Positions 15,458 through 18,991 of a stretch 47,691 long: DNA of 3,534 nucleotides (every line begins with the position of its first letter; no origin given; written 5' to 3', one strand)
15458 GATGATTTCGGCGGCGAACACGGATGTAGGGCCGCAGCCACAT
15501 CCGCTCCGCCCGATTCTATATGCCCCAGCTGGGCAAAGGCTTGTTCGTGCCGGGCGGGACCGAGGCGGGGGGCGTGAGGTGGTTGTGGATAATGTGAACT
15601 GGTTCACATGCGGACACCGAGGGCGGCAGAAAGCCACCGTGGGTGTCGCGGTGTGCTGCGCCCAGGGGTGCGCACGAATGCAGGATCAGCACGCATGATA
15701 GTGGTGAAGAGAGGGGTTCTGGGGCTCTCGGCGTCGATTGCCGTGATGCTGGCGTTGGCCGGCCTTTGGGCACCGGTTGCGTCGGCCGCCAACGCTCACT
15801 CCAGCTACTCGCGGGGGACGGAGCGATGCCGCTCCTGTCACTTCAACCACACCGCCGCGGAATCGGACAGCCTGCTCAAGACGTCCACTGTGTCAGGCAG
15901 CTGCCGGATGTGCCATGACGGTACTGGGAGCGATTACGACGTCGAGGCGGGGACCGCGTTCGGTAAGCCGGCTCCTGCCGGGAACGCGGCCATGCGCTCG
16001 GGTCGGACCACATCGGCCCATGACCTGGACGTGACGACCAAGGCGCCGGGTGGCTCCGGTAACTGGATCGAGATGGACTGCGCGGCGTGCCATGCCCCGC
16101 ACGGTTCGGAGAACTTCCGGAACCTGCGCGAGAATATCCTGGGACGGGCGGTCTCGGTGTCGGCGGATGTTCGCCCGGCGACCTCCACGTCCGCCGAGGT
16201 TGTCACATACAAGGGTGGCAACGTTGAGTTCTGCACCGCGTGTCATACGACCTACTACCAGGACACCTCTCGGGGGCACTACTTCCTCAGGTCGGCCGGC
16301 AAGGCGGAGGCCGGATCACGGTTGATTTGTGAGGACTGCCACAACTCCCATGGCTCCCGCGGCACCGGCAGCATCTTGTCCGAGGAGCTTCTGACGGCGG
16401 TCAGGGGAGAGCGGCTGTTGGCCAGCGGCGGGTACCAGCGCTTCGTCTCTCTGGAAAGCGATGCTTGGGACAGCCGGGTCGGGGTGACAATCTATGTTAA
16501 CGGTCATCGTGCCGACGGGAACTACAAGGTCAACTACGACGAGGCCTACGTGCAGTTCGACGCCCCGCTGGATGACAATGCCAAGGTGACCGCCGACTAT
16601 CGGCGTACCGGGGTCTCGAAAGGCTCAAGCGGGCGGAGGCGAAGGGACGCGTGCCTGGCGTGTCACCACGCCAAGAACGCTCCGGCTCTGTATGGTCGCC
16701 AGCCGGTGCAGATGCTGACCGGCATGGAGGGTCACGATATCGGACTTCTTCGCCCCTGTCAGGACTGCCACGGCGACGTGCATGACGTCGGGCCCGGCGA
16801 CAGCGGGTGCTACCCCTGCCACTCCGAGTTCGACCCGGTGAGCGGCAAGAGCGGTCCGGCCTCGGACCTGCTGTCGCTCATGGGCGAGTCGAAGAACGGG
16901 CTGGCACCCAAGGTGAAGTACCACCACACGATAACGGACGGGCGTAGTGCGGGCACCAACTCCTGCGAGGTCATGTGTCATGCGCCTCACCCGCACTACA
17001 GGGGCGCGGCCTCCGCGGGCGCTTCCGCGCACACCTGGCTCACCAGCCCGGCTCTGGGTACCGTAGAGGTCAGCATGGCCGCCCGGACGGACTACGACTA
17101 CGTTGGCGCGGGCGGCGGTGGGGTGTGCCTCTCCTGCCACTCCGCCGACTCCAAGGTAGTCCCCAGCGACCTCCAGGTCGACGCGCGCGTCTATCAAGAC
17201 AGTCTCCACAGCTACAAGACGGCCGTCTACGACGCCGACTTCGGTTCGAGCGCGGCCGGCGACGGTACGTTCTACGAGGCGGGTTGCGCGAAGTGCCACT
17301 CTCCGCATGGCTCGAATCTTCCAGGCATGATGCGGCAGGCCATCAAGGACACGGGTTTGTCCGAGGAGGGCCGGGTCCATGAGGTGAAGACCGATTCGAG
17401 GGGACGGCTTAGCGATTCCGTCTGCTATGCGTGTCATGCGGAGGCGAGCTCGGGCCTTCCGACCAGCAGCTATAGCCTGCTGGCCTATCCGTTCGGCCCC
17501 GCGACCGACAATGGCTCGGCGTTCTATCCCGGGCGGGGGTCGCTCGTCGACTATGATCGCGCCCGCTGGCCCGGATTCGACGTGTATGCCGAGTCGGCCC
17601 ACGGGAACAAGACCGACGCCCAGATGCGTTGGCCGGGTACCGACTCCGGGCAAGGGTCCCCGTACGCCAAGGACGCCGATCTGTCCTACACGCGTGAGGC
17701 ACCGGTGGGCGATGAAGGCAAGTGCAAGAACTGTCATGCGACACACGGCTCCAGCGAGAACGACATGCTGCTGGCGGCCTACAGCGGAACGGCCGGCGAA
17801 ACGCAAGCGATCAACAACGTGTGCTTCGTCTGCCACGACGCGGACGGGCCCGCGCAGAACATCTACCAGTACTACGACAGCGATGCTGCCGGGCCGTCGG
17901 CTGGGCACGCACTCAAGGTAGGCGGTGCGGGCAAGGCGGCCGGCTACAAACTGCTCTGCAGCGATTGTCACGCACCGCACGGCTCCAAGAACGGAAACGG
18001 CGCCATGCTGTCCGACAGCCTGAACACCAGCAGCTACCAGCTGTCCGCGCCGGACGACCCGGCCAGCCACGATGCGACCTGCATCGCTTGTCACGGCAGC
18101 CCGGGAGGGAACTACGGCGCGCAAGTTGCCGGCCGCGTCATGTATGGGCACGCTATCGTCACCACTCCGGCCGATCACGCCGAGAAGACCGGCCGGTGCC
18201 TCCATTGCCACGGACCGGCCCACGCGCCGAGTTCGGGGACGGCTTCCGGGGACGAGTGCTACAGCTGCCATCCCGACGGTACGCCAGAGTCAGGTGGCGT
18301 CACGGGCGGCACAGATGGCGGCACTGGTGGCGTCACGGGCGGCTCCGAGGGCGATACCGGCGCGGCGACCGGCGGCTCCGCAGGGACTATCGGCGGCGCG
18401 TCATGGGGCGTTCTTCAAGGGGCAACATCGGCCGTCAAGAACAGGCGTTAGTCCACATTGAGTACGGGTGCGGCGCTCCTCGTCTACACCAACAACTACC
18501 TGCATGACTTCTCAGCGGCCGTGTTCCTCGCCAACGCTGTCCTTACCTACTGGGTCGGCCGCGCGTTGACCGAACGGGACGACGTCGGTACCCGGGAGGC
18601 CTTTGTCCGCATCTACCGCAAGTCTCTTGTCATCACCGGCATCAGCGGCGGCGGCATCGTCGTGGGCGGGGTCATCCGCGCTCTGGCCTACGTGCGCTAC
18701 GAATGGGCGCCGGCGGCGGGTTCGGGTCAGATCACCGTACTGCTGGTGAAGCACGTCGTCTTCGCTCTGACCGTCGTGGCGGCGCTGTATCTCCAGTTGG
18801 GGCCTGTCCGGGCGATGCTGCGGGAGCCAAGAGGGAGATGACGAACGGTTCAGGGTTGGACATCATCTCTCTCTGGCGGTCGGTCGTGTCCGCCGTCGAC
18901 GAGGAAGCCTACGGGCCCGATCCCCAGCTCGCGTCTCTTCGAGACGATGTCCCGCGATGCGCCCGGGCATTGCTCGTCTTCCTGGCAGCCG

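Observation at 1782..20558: Candidate monoderm electron-conduit locus built around two giant multihaem cytochromes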

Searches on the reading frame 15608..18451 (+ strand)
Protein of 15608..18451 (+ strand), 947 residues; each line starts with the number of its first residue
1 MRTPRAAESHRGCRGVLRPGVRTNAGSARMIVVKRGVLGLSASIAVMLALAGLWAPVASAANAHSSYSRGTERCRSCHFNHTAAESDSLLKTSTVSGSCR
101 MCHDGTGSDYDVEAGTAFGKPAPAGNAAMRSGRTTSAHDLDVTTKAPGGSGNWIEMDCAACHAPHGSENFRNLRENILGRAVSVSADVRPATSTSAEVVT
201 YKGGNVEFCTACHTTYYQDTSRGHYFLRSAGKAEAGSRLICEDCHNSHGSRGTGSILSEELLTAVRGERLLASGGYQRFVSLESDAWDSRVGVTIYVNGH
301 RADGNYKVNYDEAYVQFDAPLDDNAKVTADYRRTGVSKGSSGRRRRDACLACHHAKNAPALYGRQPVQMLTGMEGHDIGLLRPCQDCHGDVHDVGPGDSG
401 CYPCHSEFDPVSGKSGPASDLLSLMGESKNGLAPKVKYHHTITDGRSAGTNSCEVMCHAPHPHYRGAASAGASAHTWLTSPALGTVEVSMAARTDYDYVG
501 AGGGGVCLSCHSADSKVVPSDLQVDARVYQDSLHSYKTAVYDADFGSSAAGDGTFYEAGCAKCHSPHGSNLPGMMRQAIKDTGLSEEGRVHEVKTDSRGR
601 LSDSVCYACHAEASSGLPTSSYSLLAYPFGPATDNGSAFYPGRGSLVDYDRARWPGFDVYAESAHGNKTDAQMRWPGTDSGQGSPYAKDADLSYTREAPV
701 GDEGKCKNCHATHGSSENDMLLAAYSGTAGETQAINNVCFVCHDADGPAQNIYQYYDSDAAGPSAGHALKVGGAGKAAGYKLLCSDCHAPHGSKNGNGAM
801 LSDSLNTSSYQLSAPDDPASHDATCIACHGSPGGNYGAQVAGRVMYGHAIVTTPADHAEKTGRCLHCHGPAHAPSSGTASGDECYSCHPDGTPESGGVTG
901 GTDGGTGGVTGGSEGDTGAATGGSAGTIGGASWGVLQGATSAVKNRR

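Call 5: search_protein_families(library=pfam, proteins=[window:15608-18451:+], max_evalue=0.01)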
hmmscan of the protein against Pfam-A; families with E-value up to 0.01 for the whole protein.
window:15608-18451:+ (947 aa): 4 families
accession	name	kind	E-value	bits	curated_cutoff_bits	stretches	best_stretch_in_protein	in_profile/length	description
PF09699.15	Paired_CXXCH_1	-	1.6e-31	108.1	20.6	4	702-746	5-39/41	Doubled CXXCH motif (Paired_CXXCH_1)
PF14522.11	Cytochrome_C7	-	5.4e-15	55.4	24.8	1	345-406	12-67/67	Cytochrome c7 and related cytochrome c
PF14537.11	Cytochrom_c3_2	-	1.2e-09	38.9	25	0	205-250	25-69/79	Cytochrome c3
PF02335.20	Cytochrom_C552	-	0.0039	16.6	24.1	1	501-612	84-177/438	Cytochrome c552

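Call 7: search_protein_families(library=ncbifam, proteins=[window:15608-18451:+], max_evalue=0.01)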
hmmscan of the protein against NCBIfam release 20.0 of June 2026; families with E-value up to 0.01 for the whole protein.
window:15608-18451:+ (947 aa): 4 families
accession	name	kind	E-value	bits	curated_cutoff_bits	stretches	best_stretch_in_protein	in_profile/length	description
TIGR01905.1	paired_CXXCH_1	subfamily_domain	2.5e-21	75.3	25.2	3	703-746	6-39/41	doubled CXXCH domain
TIGR03508.1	decahem_SO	subfamily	1.3e-17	64.1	192.2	1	201-255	112-160/258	DmsE family decaheme c-type cytochrome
NF041028.1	decahem_GSU2203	exception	8.4e-08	31.8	325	0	204-255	146-191/317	GSU2203 family decaheme c-type cytochrome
TIGR04315.1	octaheme_Shew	subfamily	7.1e-07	28.6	375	1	69-248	70-229/440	tetrathionate reductase family octaheme c-type cytochrome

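Call 11: find_homologous_proteins(query=window:15608-18451:+, max_evalue=0.00001)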
Query window:15608-18451:+ (947 aa): 6 proteins with E <= 0.00001 among 8000 candidates.
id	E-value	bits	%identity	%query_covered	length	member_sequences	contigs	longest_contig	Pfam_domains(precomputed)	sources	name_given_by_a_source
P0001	0.0e+0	2116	100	97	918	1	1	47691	PF09699.16,PF14537.12,PF14522.12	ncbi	-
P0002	6.1e-277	940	51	88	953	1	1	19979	PF09699.16,PF14537.12,PF14522.12,PF22113.2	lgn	-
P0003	2.7e-11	61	24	59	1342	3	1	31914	PF09699.16,PF14537.12,PF03264.20,PF14522.12,PF22113.2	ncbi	-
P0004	4.8e-10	57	24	57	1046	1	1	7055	PF09699.16,PF14537.12,PF14522.12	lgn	-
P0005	1.3e-6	45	26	40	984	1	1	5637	PF09699.16,PF14537.12,PF14522.12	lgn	-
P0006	3.7e-6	44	26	35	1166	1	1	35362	PF09699.16,PF14537.12,PF14522.12,PF22113.2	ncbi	-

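Call 12: find_encoding_contigs(protein=P0001, flank=10000, max_places=3)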
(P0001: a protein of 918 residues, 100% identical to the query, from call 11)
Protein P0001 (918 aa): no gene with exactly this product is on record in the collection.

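Call 13: find_encoding_contigs(protein=P0002, flank=10000, max_places=3)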
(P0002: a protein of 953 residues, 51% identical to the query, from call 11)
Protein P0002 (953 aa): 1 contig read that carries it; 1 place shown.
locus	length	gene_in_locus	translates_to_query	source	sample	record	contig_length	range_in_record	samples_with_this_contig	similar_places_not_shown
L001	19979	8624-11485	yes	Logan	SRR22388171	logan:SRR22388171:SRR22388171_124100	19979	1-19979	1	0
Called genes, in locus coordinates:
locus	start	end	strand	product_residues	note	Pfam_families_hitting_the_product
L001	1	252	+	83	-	?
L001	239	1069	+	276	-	PF01578:Cytochrom_C_asm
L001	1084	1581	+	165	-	-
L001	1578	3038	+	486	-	PF05140:ResB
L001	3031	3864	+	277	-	PF01578:Cytochrom_C_asm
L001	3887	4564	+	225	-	PF24575:TPR_Slam (faint), PF14561:TPR_20 (faint), PF12895:ANAPC3 (faint), PF25063:ARM_TT21_C (weak), PF13414:TPR_11, PF13428:TPR_14 (weak), PF14559:TPR_19 (weak), PF13432:TPR_16 (weak), +7 more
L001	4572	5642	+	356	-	PF17170:DUF5128 (faint), PF01436:NHL (weak)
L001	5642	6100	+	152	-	-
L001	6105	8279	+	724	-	PF04932:Wzy_C, PF13428:TPR_14 (faint), PF13431:TPR_17 (faint), PF00515:TPR_1 (faint), PF07719:TPR_2 (faint), PF13424:TPR_12 (weak), PF14559:TPR_19, PF21033:RMD1-3 (weak), +6 more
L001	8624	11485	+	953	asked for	PF14522:Cytochrome_C7 (faint), PF14537:Cytochrom_c3_2 (faint), PF09699:Paired_CXXCH_1 (faint), PF22113:Mtrc-MtrF_II-IV_dom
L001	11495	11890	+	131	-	-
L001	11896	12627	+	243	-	-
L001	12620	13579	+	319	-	PF00348:polyprenyl_synt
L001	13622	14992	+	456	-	PF22039:HUTI_composite_bact (weak), PF01979:Amidohydro_1, PF07969:Amidohydro_3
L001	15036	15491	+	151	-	-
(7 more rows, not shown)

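Call 36: search_solved_structures(query=P0001, max_evalue=0.01)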
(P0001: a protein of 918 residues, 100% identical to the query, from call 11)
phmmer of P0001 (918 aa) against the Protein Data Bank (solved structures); distinct sequences matched with E-value up to 0.01: 0.

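Call 38: search_protein_representatives(alignment_id=A1)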
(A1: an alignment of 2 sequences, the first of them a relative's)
Query: 2 sequences, 966 profile positions. Proteins with E-value up to 0.001 (for the whole library): 626; up to 1e-10: 130; up to 1e-30: 5. The best 150 are listed.
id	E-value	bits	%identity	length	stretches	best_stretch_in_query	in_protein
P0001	0.0e+00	1860.9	-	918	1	1-936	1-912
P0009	1.6e-55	205.6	-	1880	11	31-225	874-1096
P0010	1.1e-38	149.9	-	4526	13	646-819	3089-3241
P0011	5.6e-36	140.9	-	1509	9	34-191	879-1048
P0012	1.6e-35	139.4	-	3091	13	675-877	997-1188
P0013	1.6e-30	122.8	-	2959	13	725-885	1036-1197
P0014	7.7e-29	117.3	-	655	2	27-191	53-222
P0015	2.6e-28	115.5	-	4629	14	655-937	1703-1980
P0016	2.9e-28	115.3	-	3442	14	24-85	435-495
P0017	1.1e-27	113.5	-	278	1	15-232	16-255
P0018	1.8e-27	112.7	-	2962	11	674-903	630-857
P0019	7.8e-27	110.6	-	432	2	31-194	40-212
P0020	9.1e-27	110.4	-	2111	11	344-436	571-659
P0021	5.9e-26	107.7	-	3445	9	675-882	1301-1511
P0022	7.7e-25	104.0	-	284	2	20-196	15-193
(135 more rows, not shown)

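Call 78: predict_structure(alignment_id=A1)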
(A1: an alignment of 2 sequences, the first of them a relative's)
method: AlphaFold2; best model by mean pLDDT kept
length: 918 residues; sequences in the alignment: 2
mean_pLDDT: 26.5   pTM: 0.21
mean pLDDT of the five models: 26.5, 25.6, 24.1, 23.1, 22.9
residues with pLDDT >= 90: 0; 70-90: 0; 50-70: 22; < 50: 896
segments of 3 or more residues with pLDDT < 50: 1-3, 5-7, 9-11, 20-263, 279-918
pLDDT, mean of each block of 10 residues (from residue 1): 48 52 38 23 25 24 24 26 23 22 24 24 25 26 26 23 24 23 22 23 24 24 26 26 27 36 47 52 44 44 33 32 30 28 26 29 27 28 27 25 23 25 23 22 22 24 21 23 23 27 24 22 22 23 27 28 27 24 22 22 22 22 22 24 24 25 23 27 26 28 24 23 23 25 25 23 26 26 27 25 24 22 26 27 25 24 25 24 24 25 24 24
secondary structure, 60 per line:
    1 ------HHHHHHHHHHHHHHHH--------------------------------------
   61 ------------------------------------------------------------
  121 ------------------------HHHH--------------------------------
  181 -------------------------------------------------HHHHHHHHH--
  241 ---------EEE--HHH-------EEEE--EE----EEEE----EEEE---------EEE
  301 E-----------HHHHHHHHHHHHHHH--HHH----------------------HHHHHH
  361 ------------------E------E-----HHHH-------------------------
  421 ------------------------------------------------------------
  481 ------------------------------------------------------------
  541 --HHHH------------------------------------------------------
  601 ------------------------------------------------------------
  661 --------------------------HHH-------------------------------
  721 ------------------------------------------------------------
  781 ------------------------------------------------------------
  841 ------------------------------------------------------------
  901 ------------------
elements in order (helices of 4 or more, strands of 3 or more residues): H7-22 H145-148 H230-238 E250-252 E265-268 E277-280 E285-288 E298-301 H313-327 H355-360 H392-395 H543-546

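Call 97: list_cluster_members(proteins=[P0001, P0007, P0159, P0002])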
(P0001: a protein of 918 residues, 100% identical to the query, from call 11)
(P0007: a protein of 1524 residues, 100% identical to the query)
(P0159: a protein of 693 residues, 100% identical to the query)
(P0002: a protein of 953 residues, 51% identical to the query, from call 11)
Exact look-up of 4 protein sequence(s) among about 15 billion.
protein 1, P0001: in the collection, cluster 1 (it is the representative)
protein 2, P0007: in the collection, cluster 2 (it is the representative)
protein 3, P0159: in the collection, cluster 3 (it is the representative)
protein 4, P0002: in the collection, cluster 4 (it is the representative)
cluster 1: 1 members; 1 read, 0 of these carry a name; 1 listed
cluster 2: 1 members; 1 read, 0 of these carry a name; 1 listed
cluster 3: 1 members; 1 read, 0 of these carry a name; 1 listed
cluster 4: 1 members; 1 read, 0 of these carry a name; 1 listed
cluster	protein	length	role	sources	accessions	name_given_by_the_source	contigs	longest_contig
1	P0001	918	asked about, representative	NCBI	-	-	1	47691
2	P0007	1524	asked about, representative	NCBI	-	-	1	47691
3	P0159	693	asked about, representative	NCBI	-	-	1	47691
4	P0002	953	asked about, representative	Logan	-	-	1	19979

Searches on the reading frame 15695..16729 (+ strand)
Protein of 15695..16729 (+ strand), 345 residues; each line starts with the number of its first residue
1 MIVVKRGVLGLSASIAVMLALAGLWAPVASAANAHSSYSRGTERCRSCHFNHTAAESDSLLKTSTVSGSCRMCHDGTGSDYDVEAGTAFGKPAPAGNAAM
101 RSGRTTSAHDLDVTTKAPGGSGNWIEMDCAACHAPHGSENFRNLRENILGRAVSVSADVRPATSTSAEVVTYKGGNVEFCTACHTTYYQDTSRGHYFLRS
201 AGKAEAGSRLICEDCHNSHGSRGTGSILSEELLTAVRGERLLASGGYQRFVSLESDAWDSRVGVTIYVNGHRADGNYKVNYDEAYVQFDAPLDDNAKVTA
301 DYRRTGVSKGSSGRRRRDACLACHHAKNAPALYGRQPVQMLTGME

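Call 86: search_solved_structures(query=A9, max_evalue=10, show_alignments=1)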
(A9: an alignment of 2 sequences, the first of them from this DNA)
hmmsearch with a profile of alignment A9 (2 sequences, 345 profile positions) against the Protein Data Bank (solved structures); distinct sequences matched with E-value up to 10: 5.
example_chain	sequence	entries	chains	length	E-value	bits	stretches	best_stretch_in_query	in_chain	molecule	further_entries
6r2q_A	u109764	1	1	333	0.04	16.3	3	165-224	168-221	Cystathionine beta-synthase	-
6ef8_A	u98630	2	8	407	0.18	14.1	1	115-144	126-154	C-type cytochrome OmcS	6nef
4ild_A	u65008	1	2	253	1.2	11.4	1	168-217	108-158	Envelope glycoprotein E2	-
4jnt_A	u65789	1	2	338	2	10.7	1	168-217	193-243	Envelope glycoprotein E2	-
9yuq_N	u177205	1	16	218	3.2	10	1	107-139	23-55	Putative multiheme cytochrome c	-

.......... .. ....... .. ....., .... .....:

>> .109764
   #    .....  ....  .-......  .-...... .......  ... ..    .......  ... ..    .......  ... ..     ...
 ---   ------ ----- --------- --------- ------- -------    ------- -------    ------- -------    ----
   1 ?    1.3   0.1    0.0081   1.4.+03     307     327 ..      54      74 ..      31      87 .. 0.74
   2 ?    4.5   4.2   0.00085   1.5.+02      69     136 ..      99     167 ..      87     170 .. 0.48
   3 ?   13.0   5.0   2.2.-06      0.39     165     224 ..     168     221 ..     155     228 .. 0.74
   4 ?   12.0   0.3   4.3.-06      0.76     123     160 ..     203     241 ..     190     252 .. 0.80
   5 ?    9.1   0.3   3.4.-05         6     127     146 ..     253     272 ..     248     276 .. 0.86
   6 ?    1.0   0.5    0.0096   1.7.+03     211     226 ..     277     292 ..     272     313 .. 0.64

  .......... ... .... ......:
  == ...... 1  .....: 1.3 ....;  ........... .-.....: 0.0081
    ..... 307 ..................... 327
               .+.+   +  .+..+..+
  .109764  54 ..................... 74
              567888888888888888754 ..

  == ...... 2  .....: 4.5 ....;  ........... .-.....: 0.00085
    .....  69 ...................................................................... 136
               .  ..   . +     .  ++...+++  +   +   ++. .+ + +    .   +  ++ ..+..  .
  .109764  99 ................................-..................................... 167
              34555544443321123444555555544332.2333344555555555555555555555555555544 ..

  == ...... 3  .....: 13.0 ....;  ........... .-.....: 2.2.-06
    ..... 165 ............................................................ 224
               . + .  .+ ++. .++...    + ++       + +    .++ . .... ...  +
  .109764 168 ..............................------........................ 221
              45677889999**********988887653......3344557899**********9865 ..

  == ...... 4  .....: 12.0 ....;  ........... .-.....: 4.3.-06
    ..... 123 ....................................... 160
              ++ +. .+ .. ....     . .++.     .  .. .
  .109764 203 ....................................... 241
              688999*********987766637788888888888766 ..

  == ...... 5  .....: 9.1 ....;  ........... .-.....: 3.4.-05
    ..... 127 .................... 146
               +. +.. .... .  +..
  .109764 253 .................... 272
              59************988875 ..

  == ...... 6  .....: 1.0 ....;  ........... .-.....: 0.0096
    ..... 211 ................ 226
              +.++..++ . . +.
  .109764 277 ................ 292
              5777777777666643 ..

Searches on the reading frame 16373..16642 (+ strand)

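Call 49: search_protein_families(library=pfam, max_evalue=1, proteins=[window:16373-16642:+])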
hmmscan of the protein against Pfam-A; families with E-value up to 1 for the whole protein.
seq(90 aa): 1 family
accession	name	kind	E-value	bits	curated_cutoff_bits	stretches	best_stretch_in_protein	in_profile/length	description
PF09343.15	DUF2460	-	0.0072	16.2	30.4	1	38-77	132-172/205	Conserved hypothetical protein 2217 (DUF2460)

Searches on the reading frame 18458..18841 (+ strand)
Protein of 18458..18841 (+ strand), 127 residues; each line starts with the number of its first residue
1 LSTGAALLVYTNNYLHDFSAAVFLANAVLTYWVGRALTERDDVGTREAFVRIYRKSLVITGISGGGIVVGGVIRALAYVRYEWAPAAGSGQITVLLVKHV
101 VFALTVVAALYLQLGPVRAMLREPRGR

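Call 5: search_protein_families(library=pfam, proteins=[window:18458-18841:+], max_evalue=0.01)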
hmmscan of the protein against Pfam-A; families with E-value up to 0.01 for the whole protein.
window:18458-18841:+ (127 aa): 0 families

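Call 7: search_protein_families(library=ncbifam, proteins=[window:18458-18841:+], max_evalue=0.01)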
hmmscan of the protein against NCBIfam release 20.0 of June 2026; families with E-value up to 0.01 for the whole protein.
window:18458-18841:+ (127 aa): 0 families

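Call 49: search_protein_families(library=pfam, max_evalue=1, proteins=[window:18458-18838:+])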
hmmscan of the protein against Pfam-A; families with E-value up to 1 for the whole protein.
seq(127 aa): 1 family
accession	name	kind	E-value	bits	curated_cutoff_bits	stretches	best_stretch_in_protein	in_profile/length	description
PF05425.18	CopD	-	0.021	15.6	32.1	1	66-122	17-72/105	Copper resistance protein D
